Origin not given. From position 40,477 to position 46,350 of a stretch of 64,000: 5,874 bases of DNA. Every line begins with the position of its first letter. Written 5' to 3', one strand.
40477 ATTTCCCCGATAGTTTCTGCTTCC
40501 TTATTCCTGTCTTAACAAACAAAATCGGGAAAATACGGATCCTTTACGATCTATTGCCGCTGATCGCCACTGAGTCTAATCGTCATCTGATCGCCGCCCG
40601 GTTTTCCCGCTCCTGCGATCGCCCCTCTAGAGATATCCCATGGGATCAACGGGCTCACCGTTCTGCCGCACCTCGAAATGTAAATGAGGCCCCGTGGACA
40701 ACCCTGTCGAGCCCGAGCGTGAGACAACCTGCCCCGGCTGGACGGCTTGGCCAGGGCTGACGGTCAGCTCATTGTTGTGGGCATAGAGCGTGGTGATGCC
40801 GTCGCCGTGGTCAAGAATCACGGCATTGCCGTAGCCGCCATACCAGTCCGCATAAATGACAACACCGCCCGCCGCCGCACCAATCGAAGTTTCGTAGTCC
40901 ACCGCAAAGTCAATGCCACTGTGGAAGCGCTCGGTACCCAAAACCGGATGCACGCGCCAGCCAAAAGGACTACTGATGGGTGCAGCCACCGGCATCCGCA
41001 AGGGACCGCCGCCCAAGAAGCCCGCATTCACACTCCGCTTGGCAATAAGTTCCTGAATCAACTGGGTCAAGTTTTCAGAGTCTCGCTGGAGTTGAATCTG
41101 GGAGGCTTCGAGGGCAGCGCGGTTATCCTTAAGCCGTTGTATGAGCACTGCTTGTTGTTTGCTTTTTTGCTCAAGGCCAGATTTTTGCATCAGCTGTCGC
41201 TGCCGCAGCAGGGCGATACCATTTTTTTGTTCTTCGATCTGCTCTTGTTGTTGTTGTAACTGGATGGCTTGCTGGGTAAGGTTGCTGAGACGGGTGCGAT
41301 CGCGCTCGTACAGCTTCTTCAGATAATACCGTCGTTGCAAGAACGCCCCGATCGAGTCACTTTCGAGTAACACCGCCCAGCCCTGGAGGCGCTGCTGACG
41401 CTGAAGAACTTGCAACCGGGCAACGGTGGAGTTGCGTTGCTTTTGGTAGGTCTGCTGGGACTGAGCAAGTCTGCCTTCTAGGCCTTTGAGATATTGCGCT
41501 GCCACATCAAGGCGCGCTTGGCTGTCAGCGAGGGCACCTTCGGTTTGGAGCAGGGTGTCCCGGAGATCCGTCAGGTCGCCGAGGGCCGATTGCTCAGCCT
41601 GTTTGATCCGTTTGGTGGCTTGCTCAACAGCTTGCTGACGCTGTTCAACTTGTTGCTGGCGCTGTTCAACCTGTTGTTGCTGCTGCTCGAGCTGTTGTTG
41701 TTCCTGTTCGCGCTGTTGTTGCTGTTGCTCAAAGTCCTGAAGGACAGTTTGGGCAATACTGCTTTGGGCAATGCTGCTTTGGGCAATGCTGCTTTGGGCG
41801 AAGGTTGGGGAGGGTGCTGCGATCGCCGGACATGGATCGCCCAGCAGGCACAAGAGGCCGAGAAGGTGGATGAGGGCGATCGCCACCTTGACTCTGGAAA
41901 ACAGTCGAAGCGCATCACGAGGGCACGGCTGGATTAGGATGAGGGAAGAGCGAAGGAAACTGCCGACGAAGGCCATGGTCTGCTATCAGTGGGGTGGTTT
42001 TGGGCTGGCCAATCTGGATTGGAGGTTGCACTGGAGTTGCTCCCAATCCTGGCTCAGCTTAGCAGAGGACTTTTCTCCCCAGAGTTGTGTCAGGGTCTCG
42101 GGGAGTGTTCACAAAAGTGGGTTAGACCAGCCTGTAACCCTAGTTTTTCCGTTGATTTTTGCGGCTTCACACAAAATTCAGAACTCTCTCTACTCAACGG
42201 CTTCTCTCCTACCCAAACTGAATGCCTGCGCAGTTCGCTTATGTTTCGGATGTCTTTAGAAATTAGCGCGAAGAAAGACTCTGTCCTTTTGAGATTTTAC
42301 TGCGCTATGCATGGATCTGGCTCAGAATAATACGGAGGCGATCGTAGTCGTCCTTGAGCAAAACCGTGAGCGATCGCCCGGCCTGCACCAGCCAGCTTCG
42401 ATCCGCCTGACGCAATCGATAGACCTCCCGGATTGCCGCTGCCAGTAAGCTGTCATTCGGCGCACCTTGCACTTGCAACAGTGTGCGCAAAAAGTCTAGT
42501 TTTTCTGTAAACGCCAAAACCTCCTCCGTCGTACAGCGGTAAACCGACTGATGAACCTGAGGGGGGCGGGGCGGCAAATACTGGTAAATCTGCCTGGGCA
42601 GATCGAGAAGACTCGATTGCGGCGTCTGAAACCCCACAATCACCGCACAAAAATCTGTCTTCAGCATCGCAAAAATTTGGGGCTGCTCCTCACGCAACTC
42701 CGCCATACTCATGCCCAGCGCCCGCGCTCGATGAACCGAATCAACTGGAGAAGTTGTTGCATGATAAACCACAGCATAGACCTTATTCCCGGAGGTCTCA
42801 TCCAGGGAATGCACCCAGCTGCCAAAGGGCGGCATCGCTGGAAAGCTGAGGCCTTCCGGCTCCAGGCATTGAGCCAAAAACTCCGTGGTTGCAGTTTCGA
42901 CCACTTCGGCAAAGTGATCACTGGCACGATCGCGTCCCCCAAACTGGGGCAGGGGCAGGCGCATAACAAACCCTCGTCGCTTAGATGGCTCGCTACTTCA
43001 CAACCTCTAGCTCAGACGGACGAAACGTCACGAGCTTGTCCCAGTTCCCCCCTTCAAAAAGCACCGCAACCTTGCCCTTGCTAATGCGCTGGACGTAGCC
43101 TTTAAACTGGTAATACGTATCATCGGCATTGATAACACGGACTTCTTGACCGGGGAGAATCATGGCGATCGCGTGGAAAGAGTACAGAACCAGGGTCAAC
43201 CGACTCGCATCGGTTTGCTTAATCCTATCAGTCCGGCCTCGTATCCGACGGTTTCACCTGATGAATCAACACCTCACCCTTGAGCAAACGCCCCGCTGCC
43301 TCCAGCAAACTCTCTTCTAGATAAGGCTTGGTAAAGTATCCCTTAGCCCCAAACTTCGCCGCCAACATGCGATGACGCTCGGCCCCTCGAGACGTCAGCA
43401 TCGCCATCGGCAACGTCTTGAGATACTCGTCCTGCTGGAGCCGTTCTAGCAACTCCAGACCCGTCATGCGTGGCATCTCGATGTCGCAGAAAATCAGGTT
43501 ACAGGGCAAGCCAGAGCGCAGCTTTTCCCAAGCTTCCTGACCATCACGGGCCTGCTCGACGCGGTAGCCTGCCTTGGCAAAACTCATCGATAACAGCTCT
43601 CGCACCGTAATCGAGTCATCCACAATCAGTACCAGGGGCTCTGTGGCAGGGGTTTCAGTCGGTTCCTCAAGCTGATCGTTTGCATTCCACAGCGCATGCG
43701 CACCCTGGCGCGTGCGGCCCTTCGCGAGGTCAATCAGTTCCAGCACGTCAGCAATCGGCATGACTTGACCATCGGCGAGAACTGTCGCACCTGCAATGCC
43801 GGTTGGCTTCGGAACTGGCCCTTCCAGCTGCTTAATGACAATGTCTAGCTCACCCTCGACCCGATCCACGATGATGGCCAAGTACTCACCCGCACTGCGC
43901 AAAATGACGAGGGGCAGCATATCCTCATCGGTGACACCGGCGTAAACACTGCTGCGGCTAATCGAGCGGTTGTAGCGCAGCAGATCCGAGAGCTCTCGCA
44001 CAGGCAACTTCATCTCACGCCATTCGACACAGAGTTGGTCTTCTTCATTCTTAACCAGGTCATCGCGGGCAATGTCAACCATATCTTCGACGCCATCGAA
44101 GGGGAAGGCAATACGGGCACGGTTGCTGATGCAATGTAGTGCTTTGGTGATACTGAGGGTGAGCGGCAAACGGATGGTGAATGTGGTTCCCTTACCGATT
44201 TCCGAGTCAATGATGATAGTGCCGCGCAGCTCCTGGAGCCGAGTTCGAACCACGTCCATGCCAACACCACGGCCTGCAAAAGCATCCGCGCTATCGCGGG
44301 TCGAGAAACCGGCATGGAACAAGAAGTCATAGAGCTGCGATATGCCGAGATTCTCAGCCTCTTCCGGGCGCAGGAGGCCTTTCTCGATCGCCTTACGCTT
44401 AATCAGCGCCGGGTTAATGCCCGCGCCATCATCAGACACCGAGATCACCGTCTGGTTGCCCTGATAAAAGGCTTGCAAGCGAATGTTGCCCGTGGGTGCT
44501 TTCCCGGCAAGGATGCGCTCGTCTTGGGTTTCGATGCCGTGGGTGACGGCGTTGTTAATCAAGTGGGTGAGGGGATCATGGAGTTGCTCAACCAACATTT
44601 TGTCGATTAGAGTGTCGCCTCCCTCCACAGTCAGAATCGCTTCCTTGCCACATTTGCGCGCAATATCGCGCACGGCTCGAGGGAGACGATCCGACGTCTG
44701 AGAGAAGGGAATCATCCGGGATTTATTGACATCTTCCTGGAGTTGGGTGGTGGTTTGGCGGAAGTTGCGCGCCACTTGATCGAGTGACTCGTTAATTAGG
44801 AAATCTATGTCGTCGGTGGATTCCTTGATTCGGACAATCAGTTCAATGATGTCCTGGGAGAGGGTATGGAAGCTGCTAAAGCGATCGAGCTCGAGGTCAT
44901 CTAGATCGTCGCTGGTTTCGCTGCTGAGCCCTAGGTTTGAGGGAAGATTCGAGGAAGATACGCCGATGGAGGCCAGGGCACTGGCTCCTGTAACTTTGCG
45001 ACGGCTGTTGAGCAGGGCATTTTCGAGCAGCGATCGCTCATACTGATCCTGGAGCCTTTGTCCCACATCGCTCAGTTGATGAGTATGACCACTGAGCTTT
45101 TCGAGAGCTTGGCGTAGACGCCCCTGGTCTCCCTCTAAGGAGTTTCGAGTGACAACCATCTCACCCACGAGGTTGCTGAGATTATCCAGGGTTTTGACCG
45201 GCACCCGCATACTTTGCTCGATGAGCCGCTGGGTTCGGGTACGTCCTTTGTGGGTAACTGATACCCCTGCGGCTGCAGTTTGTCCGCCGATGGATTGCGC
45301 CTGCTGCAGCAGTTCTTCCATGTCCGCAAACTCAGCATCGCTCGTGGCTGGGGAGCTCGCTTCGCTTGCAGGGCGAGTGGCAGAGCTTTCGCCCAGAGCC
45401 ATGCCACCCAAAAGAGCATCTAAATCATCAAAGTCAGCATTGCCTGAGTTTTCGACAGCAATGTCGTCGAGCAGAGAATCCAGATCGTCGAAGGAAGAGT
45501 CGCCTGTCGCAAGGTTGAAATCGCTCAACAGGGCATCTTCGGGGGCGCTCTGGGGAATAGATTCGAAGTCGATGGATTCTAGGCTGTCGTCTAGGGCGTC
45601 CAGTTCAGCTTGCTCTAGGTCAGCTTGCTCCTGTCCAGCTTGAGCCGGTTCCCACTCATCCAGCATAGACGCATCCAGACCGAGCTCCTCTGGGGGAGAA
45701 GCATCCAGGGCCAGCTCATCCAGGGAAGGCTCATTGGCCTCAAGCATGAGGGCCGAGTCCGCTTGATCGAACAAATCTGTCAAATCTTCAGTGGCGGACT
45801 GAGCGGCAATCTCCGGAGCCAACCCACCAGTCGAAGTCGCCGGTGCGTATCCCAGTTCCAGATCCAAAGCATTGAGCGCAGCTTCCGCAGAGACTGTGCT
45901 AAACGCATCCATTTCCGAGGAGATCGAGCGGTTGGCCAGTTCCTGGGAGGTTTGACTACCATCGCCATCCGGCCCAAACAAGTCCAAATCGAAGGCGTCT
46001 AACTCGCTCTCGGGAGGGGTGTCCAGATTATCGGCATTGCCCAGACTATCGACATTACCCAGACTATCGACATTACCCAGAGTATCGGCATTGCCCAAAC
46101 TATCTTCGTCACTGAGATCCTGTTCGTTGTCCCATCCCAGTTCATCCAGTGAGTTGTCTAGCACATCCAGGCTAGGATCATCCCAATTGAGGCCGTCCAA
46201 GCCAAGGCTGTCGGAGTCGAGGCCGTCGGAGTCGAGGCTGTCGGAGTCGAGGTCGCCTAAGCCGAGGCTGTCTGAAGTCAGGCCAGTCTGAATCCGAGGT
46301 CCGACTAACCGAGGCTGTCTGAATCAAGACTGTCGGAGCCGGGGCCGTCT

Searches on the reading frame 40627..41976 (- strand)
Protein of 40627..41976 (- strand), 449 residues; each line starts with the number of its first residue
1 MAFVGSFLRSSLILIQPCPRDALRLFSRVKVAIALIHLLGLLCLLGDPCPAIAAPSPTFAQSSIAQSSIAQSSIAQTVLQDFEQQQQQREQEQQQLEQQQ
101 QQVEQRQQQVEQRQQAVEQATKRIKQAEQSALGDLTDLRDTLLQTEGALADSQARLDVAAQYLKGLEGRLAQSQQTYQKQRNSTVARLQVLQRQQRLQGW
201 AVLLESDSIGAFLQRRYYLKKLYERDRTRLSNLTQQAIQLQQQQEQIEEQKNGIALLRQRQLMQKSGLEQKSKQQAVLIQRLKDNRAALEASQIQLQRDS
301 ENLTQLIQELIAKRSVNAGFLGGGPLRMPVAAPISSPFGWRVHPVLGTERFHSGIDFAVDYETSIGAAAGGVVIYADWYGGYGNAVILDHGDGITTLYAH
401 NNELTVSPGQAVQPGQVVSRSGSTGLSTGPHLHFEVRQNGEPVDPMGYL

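Call 22: search_protein_families(library=pfam, proteins=[window:40627-41976:-], max_evalue=0.001)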
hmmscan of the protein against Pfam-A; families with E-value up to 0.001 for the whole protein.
window:40627-41976:- (449 aa): 1 family
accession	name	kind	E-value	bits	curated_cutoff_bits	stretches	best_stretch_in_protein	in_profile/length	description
PF01551.29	Peptidase_M23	-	7.9e-36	122.6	28.7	1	350-445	1-96/96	Peptidase family M23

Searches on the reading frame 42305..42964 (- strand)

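Call 86: search_protein_families(library=pfam, proteins=[window:42305-42964:-], max_evalue=0.001)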
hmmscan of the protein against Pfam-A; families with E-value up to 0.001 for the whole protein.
window:42305-42964:- (219 aa): 1 family
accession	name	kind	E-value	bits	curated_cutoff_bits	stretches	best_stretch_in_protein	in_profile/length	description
PF09378.16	HAS-barrel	-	5.4e-05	23.6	25.2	1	19-111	2-86/90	HAS barrel domain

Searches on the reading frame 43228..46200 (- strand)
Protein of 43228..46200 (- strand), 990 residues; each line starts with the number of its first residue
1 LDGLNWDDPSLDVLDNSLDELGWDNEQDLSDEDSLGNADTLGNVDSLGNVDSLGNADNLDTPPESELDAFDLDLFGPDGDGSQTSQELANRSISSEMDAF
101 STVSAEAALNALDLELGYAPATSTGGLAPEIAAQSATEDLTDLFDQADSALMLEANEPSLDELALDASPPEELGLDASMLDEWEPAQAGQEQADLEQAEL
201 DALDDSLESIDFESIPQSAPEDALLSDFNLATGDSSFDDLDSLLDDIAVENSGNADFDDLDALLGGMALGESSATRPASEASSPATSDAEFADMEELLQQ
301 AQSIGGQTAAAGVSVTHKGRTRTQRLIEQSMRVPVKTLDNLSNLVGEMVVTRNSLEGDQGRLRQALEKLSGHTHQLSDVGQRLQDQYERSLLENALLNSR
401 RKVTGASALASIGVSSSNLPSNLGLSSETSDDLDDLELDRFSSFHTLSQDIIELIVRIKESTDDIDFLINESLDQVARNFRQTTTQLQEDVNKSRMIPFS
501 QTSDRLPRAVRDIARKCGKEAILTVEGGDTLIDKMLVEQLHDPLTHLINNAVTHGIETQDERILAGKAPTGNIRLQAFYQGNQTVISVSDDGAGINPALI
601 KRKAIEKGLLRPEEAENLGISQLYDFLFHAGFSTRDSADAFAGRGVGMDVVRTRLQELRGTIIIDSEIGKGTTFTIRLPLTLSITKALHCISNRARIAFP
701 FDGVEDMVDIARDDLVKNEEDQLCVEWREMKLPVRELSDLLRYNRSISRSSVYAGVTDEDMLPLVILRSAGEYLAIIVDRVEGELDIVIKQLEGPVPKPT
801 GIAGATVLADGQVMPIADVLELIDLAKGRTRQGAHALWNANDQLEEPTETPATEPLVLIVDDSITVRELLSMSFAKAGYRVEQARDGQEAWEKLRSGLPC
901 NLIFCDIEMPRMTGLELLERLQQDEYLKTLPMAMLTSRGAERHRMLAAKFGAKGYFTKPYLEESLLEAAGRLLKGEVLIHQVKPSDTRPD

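Call 22: search_protein_families(library=pfam, proteins=[window:43228-46200:-], max_evalue=0.001)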
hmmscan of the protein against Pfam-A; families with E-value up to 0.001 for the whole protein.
window:43228-46200:- (990 aa): 4 families
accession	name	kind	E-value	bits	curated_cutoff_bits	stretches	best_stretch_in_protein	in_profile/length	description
PF00072.30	Response_reg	-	1.5e-24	86.7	30.2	1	857-968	1-109/111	Response regulator receiver domain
PF02518.31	HATPase_c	-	1.4e-18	67.7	26.4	1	542-681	4-110/111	Histidine kinase-, DNA gyrase B-, and HSP90-like ATPase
PF01584.24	CheW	-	1.3e-15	57.6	23.5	1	693-825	8-136/138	CheW-like domain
PF02895.20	H-kinase_dim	-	5.5e-09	36.8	23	1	328-386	1-64/68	Signal transducing histidine kinase, homodimeric domain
